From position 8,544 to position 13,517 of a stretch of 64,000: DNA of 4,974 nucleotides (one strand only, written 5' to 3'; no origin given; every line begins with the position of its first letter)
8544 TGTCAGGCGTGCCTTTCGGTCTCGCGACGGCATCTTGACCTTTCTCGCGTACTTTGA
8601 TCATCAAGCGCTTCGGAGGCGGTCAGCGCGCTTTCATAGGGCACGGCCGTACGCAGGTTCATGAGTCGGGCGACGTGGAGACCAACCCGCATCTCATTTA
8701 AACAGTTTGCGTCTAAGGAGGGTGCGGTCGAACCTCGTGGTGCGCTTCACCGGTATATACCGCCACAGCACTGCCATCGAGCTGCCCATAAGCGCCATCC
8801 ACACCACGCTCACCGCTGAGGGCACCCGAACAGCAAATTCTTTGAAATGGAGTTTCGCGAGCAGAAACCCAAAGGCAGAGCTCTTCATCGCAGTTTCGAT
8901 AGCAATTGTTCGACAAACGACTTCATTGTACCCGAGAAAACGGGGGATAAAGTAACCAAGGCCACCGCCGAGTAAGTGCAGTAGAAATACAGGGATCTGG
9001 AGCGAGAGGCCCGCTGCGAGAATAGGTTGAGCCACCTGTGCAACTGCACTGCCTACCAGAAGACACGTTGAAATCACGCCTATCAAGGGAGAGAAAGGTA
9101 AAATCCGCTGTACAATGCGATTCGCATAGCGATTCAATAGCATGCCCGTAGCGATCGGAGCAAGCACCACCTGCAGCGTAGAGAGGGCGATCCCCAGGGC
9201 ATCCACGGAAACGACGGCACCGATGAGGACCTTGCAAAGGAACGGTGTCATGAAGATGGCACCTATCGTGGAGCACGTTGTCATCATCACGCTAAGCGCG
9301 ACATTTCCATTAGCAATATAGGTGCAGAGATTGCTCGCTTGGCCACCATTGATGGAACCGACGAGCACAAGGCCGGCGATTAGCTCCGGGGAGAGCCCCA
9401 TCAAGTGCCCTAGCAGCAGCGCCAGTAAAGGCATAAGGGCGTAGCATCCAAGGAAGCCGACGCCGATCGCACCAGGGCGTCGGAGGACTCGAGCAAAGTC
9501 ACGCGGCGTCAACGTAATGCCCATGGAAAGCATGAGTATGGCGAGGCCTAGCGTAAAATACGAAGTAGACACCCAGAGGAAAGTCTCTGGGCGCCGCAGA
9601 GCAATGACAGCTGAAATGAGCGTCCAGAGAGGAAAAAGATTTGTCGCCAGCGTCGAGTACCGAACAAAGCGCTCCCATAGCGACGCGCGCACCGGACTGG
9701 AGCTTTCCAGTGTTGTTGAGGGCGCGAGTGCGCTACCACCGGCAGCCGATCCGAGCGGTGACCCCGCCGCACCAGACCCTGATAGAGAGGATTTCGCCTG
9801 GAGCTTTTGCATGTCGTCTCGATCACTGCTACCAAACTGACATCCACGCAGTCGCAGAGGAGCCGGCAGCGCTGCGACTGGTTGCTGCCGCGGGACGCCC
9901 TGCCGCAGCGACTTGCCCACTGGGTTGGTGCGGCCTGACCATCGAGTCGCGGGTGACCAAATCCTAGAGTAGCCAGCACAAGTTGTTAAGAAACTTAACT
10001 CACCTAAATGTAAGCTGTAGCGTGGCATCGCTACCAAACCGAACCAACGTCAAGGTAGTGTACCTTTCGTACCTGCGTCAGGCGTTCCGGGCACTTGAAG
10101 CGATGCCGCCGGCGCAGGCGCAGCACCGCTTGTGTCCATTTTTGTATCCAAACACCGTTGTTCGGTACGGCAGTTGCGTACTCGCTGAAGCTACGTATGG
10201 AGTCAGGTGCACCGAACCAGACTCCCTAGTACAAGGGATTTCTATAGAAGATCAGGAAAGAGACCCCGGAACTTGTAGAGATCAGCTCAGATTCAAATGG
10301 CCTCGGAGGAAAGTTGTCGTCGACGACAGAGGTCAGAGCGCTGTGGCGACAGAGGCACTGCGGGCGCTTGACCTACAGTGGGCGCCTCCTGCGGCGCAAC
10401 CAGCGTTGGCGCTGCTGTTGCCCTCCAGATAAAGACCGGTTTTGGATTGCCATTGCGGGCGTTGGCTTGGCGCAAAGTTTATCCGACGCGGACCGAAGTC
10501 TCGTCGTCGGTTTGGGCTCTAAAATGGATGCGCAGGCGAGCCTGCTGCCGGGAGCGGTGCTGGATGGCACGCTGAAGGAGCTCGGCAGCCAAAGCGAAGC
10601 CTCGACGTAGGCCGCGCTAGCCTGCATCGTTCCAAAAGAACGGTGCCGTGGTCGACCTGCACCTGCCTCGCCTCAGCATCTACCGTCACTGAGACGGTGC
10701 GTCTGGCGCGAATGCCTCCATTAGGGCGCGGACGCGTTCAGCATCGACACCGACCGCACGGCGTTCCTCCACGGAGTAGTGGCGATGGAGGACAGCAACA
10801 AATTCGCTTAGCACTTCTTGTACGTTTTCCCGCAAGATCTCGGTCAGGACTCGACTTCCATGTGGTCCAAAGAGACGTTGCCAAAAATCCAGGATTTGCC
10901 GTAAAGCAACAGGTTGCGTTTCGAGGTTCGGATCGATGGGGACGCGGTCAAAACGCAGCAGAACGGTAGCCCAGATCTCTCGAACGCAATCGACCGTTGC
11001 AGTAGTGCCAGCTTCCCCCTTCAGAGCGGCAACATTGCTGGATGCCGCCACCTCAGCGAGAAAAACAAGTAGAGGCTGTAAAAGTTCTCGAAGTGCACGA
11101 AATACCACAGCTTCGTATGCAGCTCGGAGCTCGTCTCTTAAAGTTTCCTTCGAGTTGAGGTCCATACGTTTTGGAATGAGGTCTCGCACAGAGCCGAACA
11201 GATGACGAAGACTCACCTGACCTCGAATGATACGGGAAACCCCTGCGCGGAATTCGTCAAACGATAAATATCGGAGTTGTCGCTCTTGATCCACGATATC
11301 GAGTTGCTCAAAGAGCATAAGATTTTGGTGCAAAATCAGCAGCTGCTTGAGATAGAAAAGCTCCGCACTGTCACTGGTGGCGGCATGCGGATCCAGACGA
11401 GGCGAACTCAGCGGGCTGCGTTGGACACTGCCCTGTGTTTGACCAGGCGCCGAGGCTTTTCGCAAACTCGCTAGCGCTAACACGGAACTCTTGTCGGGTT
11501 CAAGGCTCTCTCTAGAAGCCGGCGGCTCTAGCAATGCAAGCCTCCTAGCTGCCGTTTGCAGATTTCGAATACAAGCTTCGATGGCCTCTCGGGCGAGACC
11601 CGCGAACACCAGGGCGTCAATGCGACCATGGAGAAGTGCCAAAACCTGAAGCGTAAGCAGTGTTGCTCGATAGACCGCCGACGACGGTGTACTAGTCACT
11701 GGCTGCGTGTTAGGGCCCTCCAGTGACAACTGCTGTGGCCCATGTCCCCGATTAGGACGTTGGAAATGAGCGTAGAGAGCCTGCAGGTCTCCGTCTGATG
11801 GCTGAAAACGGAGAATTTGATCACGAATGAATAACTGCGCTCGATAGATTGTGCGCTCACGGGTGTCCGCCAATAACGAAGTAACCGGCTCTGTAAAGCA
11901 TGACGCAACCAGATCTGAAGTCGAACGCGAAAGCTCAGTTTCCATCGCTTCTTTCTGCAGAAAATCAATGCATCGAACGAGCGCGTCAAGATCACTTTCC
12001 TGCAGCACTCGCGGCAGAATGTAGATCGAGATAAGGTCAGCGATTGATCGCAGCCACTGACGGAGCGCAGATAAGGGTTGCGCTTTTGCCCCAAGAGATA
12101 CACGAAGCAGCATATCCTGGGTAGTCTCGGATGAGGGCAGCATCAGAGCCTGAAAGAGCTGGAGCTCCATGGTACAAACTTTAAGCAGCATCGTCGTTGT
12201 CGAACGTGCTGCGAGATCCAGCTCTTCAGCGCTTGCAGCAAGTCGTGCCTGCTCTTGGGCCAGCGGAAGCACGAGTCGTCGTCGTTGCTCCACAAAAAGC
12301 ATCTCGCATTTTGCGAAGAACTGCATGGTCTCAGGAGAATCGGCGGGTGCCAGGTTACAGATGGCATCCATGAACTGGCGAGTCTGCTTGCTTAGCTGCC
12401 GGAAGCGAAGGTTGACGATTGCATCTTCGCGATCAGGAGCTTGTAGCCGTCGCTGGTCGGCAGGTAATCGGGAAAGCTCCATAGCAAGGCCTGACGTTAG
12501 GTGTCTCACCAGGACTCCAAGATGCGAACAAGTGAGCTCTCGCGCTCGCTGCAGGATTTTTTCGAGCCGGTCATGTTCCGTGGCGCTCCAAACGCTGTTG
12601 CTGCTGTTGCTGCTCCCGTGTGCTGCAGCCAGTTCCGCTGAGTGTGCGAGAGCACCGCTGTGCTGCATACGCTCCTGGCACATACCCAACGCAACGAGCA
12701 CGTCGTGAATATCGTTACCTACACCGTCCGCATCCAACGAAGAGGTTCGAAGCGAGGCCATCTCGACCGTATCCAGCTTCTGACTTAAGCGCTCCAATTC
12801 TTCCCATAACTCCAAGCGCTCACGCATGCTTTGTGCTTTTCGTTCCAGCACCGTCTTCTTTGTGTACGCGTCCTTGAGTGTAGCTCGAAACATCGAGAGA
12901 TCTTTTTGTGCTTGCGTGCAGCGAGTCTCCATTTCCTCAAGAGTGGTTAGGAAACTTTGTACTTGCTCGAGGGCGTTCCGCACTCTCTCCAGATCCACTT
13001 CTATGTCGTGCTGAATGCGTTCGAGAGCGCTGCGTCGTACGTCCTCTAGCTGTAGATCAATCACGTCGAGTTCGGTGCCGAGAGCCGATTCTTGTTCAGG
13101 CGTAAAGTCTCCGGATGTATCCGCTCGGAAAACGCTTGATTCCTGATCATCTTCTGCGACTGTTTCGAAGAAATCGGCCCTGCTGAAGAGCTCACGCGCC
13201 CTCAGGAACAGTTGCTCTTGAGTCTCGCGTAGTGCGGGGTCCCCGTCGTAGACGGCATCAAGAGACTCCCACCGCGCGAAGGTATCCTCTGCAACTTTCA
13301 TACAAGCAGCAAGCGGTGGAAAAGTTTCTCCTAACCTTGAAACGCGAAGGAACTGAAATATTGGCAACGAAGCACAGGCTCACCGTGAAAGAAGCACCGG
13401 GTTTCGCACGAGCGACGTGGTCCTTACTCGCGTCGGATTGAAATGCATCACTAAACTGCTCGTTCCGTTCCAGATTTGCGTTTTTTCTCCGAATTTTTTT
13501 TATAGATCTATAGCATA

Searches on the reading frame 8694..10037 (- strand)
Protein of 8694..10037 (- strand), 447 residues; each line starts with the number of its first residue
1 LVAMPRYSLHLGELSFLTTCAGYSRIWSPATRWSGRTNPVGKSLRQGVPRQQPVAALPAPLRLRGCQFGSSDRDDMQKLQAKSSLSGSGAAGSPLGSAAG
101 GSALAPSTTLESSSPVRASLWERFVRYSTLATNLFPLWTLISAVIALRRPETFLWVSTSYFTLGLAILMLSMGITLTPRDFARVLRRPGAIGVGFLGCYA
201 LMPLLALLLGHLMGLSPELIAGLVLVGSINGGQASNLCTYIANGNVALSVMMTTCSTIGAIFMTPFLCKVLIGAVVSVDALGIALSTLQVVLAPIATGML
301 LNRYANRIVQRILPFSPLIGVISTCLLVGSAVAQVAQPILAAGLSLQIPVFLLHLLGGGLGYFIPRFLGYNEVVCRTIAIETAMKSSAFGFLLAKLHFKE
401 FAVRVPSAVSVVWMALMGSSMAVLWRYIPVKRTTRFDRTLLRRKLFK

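Call 83: search_protein_families(library=pfam, proteins=[window:8694-10037:-], max_evalue=0.001)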
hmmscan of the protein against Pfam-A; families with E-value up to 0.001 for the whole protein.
window:8694-10037:- (447 aa): 2 families
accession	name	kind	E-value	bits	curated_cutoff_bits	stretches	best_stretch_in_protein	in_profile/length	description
PF01758.21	SBF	-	4.8e-42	144.2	24.3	1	162-339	1-188/191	Sodium Bile acid symporter family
PF13593.11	SBF_like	-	5.3e-14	52.7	25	1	154-400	25-282/313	SBF-like CPA transporter family (DUF4137)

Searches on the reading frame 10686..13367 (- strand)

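Call 83: search_protein_families(library=pfam, proteins=[window:10686-13367:-], max_evalue=0.001)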
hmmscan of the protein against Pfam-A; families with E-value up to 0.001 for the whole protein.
window:10686-13367:- (893 aa): 2 families
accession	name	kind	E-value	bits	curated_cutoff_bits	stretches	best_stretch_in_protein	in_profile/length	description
PF20671.3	COG3_C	-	7.5e-37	127.7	26.8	1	320-610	6-260/303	Conserved oligomeric Golgi complex subunit 3, C-terminal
PF04136.21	COG3_N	-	2.5e-05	24.7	27.9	1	121-201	5-85/147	Conserved oligomeric Golgi complex subunit 3, N-terminal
